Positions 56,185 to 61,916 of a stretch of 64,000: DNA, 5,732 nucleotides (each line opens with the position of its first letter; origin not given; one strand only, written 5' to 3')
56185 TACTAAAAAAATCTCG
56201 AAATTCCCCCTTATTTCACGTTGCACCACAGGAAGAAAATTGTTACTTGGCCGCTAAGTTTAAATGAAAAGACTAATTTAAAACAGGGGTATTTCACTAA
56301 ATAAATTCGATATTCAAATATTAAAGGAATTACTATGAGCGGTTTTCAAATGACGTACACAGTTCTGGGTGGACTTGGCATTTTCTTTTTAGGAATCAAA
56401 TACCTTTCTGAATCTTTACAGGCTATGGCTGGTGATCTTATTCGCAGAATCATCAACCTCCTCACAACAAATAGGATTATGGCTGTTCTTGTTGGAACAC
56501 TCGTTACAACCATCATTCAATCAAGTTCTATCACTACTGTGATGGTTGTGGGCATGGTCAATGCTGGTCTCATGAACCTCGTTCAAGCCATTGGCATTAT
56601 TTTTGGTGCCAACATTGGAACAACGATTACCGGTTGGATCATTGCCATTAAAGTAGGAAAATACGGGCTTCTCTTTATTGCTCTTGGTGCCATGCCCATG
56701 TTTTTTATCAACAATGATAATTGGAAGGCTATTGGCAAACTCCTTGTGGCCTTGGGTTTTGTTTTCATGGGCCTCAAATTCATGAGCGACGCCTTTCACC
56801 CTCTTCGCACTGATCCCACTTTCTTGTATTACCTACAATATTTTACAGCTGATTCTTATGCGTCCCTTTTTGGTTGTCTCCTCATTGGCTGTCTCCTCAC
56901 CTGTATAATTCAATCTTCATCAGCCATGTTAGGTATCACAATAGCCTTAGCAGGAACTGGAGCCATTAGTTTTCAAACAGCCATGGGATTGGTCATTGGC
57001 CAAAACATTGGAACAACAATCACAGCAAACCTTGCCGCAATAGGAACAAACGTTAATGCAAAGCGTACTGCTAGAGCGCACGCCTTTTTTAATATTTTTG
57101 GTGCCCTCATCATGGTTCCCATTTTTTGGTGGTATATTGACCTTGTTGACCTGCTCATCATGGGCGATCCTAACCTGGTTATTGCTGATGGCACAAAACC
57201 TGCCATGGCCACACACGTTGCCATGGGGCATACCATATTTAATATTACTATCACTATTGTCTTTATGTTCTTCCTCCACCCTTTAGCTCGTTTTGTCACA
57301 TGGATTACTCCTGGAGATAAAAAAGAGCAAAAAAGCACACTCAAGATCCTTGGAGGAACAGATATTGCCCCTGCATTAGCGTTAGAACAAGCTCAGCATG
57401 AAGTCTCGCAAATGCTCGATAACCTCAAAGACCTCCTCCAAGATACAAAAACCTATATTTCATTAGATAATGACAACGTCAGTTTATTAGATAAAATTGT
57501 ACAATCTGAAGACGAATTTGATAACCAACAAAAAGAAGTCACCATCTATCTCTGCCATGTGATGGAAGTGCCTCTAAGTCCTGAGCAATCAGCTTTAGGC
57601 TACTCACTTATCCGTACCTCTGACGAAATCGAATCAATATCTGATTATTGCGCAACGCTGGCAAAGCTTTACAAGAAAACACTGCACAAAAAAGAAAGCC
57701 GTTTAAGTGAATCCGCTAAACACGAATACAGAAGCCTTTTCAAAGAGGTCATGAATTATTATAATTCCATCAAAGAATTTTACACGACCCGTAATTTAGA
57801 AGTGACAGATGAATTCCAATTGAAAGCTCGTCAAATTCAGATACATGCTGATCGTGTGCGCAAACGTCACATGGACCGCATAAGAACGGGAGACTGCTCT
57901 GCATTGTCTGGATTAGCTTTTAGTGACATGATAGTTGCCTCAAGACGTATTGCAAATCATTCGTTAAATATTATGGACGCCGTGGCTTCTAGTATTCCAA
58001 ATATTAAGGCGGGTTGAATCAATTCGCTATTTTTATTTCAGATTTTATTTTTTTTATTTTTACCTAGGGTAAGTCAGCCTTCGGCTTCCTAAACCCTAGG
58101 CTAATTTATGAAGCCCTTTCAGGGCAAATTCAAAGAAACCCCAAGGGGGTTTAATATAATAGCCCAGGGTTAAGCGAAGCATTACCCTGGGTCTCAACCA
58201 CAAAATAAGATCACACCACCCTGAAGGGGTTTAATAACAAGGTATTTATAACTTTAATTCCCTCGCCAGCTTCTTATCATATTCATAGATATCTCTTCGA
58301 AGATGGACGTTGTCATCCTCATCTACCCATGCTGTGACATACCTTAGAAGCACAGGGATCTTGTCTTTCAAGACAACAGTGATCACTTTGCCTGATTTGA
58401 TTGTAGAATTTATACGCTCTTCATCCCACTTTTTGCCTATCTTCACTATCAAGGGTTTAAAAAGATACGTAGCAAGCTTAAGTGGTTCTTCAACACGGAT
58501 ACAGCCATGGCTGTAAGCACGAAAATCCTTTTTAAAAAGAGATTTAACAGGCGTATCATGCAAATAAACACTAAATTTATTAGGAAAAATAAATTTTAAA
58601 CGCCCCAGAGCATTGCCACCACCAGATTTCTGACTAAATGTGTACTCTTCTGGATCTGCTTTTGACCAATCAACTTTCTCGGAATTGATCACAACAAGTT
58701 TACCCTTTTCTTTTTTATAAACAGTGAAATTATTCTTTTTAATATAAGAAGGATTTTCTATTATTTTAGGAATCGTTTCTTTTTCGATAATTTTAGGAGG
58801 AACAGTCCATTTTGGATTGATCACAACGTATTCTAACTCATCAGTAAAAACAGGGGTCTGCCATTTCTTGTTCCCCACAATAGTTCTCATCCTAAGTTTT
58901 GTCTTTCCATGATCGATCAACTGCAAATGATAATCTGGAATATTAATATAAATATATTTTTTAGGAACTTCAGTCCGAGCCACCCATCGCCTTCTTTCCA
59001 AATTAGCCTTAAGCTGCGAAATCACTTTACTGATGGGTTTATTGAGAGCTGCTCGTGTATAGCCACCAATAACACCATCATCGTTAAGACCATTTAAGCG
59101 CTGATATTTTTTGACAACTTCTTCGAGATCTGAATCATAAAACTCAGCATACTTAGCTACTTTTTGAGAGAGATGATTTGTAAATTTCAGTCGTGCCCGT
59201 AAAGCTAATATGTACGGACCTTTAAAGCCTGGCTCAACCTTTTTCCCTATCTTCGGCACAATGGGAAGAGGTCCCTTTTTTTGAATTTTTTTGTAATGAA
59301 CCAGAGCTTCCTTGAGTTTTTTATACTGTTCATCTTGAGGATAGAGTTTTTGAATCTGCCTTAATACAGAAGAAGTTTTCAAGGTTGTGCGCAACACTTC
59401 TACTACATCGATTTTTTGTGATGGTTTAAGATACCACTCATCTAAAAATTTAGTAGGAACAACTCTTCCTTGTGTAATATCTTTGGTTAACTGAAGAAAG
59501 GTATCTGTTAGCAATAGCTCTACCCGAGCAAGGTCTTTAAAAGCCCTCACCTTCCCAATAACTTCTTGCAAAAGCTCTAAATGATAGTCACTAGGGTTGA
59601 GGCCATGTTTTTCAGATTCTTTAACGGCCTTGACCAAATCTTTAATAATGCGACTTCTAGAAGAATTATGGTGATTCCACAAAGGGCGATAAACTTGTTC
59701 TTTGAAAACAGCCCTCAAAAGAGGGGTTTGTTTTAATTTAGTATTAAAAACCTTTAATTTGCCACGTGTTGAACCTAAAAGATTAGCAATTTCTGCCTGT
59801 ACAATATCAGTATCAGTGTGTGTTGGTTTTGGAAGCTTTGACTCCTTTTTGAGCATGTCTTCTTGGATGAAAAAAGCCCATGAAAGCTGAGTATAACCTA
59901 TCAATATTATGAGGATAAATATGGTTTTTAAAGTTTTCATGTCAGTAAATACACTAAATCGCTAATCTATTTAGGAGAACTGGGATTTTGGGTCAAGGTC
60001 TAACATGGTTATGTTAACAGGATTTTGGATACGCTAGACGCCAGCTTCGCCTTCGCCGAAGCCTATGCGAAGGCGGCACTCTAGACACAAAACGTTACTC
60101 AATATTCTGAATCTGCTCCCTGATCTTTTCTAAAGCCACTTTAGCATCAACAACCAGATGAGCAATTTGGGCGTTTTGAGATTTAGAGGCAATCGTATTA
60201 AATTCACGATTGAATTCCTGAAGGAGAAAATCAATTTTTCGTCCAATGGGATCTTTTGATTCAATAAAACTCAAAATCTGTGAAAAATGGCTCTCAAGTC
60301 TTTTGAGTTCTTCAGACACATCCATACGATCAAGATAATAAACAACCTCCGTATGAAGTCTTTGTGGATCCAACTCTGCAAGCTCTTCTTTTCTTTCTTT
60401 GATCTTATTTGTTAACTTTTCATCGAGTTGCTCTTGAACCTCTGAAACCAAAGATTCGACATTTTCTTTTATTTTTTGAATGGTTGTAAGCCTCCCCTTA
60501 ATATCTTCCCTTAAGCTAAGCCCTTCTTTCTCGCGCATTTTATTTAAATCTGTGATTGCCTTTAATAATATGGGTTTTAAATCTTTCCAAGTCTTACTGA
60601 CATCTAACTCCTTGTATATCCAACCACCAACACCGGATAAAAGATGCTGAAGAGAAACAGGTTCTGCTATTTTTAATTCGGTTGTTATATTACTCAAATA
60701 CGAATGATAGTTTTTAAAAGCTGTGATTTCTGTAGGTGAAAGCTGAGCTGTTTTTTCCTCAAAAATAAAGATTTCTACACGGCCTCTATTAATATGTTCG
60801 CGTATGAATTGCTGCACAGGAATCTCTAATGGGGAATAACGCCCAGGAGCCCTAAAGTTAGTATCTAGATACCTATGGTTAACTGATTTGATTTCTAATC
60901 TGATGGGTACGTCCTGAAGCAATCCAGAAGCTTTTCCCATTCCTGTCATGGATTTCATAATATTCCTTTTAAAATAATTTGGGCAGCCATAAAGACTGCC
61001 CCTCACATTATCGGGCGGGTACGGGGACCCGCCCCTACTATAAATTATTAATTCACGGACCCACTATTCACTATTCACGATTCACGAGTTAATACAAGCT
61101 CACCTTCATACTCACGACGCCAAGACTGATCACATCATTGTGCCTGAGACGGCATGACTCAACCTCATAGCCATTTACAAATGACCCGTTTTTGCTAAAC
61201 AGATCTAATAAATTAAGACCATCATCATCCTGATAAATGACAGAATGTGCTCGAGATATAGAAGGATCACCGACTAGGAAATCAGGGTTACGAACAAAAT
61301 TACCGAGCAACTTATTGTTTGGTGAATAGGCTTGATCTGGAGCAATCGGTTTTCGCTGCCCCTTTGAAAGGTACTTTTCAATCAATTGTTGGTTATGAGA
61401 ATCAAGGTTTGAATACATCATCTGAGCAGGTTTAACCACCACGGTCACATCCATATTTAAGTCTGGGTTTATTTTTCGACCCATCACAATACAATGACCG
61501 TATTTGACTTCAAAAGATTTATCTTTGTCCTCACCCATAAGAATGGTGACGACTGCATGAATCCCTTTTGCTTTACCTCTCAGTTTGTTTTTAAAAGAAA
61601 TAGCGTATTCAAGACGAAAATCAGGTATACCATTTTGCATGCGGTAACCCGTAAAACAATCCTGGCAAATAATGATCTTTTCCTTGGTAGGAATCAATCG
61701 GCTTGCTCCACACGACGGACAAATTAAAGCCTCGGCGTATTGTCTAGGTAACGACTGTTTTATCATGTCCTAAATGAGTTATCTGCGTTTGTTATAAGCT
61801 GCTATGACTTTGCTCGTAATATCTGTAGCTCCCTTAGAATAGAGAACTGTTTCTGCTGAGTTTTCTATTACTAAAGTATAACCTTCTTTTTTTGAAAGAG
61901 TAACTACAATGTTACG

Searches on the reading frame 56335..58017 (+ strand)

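Call 31: search_protein_families(library=ncbifam, proteins=[window:56335-58017:+], max_evalue=0.00001)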
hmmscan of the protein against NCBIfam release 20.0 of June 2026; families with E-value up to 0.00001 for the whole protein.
window:56335-58017:+ (560 aa): 4 families
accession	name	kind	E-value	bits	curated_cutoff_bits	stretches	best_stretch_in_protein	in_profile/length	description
TIGR00704.1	NaPi_cotrn_rel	hypoth_equivalog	5.3e-65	220.1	210.1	1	10-326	7-306/308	Na/Pi-cotransporter II-related protein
NF037997.1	Na_Pi_symport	subfamily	4.8e-55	187.1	50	1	15-274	6-260/294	Na/Pi symporter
TIGR01013.1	2a58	subfamily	4.6e-32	111.5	306.15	2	17-107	7-99/456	sodium-dependent inorganic phosphate transporter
TIGR02135.1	phoU_full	equivalog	1.2e-06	28.3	130.25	1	350-550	7-203/212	phosphate signaling complex protein PhoU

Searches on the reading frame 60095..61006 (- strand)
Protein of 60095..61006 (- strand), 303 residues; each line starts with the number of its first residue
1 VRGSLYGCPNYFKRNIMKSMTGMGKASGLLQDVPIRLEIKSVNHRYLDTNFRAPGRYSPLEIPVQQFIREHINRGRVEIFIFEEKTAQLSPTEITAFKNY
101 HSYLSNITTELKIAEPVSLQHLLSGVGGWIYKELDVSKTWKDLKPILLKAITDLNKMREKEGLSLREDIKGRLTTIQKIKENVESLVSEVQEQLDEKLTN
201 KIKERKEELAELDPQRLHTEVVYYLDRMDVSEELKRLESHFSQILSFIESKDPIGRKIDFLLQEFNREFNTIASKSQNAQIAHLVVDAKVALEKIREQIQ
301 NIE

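Call 31: search_protein_families(library=ncbifam, proteins=[window:60095-61006:-], max_evalue=0.00001)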
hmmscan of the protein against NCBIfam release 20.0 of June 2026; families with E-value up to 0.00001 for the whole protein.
window:60095-61006:- (303 aa): 1 family
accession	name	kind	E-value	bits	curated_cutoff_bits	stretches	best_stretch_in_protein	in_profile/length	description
TIGR00255.1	TIGR00255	hypoth_equivalog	3.2e-67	227.2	167.5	1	17-303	2-291/291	YicC/YloC family endoribonuclease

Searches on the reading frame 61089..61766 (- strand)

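Call 31: search_protein_families(library=ncbifam, proteins=[window:61089-61766:-], max_evalue=0.00001)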
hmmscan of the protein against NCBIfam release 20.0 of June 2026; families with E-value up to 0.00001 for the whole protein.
window:61089-61766:- (225 aa): 1 family
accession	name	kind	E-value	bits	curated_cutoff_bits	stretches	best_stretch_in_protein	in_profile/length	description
NF033760.1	gliding_GltG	equivalog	2e-07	30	650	1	166-222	39-96/650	adventurous gliding motility protein GltG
